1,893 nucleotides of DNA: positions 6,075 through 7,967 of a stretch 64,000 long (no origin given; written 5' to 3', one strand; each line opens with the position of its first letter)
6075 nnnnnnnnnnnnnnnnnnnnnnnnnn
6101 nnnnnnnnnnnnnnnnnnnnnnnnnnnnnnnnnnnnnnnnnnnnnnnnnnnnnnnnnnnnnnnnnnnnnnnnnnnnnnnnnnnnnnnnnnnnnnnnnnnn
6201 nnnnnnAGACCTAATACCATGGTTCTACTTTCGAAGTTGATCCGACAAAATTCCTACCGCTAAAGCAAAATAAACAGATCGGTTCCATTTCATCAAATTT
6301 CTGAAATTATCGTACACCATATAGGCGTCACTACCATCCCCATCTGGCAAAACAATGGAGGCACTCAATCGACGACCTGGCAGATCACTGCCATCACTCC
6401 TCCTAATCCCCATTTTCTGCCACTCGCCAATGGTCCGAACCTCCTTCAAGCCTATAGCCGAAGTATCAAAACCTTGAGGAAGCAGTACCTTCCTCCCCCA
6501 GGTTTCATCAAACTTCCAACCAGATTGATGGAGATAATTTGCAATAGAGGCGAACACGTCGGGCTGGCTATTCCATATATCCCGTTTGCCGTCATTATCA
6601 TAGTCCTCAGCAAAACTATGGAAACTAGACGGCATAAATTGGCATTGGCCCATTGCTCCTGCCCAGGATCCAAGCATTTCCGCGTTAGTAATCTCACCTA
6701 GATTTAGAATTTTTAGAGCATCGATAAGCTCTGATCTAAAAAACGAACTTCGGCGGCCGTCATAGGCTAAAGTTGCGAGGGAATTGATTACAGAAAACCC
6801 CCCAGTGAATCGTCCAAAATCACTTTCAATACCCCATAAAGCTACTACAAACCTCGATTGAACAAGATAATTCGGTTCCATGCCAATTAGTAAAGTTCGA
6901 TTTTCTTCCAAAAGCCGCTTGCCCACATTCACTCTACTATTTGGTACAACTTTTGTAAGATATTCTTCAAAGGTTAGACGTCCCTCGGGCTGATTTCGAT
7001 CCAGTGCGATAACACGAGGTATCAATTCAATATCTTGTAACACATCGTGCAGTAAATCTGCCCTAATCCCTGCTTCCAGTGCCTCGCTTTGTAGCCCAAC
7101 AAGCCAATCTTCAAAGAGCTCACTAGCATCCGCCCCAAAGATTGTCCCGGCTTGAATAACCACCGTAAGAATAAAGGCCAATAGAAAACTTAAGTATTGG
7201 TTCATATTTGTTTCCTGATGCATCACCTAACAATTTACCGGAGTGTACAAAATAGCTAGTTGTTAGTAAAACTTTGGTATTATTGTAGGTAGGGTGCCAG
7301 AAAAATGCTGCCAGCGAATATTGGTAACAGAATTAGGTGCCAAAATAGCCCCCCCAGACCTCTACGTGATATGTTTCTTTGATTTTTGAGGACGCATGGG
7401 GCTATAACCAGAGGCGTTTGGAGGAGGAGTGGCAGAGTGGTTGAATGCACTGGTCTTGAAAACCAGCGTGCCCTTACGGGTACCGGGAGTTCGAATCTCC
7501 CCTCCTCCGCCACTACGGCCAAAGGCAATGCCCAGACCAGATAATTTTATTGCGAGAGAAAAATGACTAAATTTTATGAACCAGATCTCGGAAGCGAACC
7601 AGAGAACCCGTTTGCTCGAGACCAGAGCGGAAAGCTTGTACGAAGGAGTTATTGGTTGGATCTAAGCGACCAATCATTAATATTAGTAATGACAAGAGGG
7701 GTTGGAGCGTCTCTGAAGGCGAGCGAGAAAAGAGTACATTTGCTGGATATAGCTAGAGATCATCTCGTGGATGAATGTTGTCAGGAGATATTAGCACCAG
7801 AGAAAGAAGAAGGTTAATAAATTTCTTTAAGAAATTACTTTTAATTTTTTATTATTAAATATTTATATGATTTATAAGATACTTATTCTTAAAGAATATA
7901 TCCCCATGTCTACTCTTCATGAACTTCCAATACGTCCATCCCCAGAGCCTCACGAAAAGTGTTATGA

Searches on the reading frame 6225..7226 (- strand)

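Call 3: search_protein_families(library=pfam, proteins=[window:6225-7226:-])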
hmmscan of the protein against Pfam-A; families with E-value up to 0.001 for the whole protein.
window:6225-7226:- (333 aa): 1 family
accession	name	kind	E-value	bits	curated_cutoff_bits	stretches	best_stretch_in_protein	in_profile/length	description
PF13406.11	SLT_2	-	4.2e-102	341.7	24.3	1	38-329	2-292/292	Transglycosylase SLT domain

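Call 4: search_protein_families(library=ncbifam, proteins=[window:6225-7226:-])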
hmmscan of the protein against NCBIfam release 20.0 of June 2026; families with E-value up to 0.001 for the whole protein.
window:6225-7226:- (333 aa): 3 families
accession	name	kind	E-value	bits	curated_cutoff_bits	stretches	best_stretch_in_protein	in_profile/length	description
TIGR02283.1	MltB_2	subfamily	5.1e-101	337.8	248.45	1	38-332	2-299/300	lytic murein transglycosylase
TIGR02282.1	MltB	equivalog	4.2e-55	187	281.4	1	51-331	10-290/290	lytic murein transglycosylase B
NF008029.0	PRK10760.1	equivalog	4.4e-34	118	449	1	83-331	109-353/359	lytic murein transglycosylase B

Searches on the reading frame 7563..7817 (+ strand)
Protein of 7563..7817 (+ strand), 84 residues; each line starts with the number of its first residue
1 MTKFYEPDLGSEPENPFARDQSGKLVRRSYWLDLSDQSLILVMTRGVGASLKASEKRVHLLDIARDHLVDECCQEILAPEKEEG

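Call 33: search_protein_families(library=pfam, proteins=[window:7563-7817:+], max_evalue=0.01)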
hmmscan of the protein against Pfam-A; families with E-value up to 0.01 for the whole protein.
window:7563-7817:+ (84 aa): 0 families
